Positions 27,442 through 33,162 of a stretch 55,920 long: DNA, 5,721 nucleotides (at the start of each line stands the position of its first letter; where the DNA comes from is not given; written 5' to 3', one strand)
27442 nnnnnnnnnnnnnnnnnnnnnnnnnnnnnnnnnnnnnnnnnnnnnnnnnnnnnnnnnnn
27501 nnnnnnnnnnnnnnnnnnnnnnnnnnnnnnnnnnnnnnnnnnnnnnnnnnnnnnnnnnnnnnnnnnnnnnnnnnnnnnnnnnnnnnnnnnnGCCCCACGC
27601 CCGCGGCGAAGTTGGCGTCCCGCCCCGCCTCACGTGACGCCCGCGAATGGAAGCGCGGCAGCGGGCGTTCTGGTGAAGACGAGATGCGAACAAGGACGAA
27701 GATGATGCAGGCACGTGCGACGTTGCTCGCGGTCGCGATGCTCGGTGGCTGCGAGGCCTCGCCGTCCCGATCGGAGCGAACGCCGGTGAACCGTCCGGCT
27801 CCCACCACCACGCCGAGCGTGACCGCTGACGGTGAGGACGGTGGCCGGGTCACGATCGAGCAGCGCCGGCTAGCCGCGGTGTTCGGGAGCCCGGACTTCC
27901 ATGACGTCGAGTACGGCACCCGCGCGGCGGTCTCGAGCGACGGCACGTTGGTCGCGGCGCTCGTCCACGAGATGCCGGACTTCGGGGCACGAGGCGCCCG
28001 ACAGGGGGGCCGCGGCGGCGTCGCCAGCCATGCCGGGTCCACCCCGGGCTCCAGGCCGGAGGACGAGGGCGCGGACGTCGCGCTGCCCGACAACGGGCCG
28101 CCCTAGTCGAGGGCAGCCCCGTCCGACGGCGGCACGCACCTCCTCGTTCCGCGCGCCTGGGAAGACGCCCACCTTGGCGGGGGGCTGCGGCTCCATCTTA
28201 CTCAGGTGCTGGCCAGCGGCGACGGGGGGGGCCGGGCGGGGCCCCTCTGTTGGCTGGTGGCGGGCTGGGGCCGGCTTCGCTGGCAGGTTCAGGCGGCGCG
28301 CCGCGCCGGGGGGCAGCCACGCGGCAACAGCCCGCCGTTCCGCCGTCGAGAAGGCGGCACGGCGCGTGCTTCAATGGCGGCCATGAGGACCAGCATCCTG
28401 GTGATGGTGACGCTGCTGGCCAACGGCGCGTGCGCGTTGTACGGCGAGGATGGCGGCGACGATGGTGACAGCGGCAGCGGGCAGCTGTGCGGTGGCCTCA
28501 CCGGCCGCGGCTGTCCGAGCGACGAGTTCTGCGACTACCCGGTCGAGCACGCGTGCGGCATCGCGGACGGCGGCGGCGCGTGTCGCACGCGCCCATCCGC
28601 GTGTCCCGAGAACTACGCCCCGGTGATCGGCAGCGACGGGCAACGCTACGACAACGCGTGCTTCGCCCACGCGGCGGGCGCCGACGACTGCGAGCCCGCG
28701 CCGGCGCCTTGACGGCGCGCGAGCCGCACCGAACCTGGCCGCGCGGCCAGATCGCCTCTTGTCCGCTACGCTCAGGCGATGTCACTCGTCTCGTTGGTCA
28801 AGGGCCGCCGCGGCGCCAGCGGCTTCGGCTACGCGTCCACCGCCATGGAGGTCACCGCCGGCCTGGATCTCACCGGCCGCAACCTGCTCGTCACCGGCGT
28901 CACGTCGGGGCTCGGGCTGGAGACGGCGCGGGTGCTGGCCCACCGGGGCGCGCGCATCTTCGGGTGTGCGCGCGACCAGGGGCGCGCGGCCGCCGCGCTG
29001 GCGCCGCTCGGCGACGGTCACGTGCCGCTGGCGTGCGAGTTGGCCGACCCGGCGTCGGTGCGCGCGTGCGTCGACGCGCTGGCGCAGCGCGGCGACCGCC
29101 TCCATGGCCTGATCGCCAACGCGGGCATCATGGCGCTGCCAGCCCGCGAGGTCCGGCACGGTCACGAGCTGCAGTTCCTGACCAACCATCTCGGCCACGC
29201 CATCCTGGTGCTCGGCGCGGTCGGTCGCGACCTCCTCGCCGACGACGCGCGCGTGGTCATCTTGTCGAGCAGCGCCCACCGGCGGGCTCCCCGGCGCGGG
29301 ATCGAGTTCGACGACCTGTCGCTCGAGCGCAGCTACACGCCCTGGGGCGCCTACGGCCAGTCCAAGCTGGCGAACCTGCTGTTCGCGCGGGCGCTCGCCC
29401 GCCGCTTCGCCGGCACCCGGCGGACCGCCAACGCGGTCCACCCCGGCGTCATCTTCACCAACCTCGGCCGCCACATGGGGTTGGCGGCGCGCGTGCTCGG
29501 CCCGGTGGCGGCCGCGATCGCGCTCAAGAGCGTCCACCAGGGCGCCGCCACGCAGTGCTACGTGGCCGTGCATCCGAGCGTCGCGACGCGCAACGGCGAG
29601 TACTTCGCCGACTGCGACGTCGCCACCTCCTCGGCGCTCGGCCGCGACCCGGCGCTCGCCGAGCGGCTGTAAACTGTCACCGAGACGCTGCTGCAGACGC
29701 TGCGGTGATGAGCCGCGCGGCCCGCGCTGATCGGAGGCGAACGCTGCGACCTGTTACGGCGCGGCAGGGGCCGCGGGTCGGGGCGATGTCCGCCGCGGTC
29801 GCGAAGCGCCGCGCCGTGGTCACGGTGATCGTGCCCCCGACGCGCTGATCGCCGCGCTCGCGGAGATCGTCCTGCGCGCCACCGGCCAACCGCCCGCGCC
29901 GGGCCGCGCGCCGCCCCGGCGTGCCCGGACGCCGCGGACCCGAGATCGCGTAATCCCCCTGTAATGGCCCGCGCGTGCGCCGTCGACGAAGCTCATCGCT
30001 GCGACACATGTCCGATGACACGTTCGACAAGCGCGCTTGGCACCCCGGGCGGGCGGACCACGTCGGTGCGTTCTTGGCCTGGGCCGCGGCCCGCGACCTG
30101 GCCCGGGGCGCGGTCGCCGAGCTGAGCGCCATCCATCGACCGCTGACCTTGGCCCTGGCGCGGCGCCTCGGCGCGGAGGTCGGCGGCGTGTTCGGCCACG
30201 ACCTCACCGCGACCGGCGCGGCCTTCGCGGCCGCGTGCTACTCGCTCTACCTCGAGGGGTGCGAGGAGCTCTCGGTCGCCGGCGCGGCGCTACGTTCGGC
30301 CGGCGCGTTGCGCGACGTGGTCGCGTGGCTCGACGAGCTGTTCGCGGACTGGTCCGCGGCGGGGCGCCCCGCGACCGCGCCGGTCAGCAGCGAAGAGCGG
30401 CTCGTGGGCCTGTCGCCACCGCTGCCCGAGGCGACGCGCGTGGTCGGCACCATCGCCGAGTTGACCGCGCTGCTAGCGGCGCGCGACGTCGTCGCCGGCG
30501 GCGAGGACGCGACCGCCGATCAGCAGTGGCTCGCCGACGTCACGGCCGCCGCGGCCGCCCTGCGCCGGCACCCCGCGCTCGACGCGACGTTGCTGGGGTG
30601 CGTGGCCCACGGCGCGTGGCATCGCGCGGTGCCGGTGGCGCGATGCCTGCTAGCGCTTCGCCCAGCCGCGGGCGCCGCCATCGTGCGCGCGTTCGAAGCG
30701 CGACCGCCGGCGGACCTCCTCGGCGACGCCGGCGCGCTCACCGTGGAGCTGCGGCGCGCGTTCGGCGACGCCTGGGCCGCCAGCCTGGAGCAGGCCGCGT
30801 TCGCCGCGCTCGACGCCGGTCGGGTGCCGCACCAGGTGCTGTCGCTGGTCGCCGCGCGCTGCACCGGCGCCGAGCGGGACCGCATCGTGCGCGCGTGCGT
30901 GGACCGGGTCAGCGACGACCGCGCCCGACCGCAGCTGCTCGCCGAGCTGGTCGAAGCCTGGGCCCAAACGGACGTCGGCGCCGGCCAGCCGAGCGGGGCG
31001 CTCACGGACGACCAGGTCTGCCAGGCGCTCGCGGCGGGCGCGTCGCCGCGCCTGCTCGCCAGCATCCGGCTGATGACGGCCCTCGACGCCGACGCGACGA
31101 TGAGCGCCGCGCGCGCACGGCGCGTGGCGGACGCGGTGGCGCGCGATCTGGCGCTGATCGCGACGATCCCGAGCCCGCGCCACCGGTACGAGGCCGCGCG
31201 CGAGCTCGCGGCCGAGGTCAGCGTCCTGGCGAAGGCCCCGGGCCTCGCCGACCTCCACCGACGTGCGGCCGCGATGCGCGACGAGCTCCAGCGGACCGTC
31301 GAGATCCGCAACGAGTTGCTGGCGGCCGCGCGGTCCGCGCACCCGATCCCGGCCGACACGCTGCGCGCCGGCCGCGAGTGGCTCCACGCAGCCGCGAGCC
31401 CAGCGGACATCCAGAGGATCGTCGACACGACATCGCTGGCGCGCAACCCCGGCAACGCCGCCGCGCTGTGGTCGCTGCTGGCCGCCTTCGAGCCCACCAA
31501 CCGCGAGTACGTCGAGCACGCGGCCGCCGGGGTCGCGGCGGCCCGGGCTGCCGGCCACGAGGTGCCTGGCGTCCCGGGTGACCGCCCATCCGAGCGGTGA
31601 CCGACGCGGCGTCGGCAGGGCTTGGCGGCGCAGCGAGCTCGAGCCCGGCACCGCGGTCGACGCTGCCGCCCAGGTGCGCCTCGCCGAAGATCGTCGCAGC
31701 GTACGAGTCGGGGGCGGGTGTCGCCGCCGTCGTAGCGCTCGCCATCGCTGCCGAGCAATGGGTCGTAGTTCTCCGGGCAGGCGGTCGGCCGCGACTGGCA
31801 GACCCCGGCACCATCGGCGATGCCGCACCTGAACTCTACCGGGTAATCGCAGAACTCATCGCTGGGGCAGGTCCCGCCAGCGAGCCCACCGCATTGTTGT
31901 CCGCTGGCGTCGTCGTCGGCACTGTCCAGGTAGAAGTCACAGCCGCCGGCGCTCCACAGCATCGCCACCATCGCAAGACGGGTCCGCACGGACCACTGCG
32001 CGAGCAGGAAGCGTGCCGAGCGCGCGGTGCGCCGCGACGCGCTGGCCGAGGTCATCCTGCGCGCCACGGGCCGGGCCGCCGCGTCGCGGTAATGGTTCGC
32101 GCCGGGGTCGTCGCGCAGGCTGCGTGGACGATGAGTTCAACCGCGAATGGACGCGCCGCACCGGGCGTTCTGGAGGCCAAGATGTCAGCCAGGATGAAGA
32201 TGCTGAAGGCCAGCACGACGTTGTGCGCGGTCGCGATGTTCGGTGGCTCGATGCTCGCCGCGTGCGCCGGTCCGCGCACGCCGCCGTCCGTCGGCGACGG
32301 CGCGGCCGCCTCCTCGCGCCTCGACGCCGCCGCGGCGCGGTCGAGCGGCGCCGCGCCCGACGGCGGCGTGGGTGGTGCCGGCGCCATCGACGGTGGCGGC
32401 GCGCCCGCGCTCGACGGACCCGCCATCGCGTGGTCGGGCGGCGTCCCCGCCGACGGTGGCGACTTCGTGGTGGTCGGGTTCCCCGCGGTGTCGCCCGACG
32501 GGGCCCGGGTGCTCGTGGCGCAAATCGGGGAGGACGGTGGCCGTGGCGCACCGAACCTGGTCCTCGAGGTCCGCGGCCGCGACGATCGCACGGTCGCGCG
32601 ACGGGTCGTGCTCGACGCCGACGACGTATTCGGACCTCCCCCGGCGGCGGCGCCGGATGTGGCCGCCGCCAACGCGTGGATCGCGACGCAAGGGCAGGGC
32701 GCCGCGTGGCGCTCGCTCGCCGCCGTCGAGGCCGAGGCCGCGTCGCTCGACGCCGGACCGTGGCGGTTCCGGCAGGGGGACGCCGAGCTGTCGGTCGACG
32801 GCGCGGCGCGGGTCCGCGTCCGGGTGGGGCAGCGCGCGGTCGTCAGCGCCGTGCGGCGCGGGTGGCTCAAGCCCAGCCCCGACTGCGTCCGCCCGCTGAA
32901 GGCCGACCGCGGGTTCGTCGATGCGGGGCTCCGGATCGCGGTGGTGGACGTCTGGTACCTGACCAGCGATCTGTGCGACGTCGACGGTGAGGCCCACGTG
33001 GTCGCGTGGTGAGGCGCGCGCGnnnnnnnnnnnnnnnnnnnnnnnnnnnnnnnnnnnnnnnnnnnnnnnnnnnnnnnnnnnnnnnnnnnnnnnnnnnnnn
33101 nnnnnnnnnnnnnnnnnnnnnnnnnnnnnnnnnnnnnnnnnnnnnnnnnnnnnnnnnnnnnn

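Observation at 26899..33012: Mosaic segmental duplication: TetR 3' end, lipoprotein leader/signal, and Kazal-like small protein present in two or three rearranged copies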

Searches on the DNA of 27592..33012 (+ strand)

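Call 90: search_dna_similar(query=window:27592-33012:+, collection=plasmids, mode=distant, max_rows=8)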
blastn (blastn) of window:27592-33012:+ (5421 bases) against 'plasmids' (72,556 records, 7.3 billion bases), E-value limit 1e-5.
Records with a match: 23; places in all: 25; records where one place covers at least 80% of the query: 0.
Best place of each record, by identity: 90-95% 6; 60-80% 17.
By first word of the organism name: Streptomyces 14; Paraburkholderia 4; Nonomuraea 1; Tsukamurella 1; Halobaculum 1; Nocardia 1; Kitasatospora 1.
By predicted mobility (MOB-suite, as given by PLSDB): non-mobilizable 20; mobilizable 3.
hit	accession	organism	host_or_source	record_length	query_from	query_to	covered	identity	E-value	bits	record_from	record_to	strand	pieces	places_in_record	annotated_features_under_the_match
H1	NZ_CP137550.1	Streptomyces sp. N50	Selaginella tamariscina,cell ...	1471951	1229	1795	10%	65.0%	5e-7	66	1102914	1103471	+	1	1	record has no annotation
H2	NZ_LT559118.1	Nonomuraea gerenzanensis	-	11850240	1524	1873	6%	66.0%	7e-11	80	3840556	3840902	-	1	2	none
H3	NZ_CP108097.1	Streptomyces sp. NBC_00239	-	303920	1497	1793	5%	67.5%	3e-10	78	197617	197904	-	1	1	oxidoreductase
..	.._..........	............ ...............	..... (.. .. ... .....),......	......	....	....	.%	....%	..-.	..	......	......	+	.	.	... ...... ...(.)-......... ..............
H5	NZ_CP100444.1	Streptomyces rimosus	pure culture,OTC cluster deletion ...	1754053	1700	1884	3%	70.3%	3e-10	78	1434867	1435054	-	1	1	record has no annotation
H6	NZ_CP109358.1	Streptomyces sp. NBC_01562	-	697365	1711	1883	3%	70.2%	5e-7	67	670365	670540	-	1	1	none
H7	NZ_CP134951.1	Halobaculum sp. XH14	cell culture,sediment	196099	1643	1796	3%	70.8%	7e-11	80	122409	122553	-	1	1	oxidoreductase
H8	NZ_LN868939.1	Nocardia farcinica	not known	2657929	1711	1857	3%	70.9%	5e-7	67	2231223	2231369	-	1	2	none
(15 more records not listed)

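Call 91: search_dna_similar(query=window:27592-33012:+, collection=phages, mode=distant, max_rows=8)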
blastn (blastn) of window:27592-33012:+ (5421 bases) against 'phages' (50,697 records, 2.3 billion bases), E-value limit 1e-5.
No match.
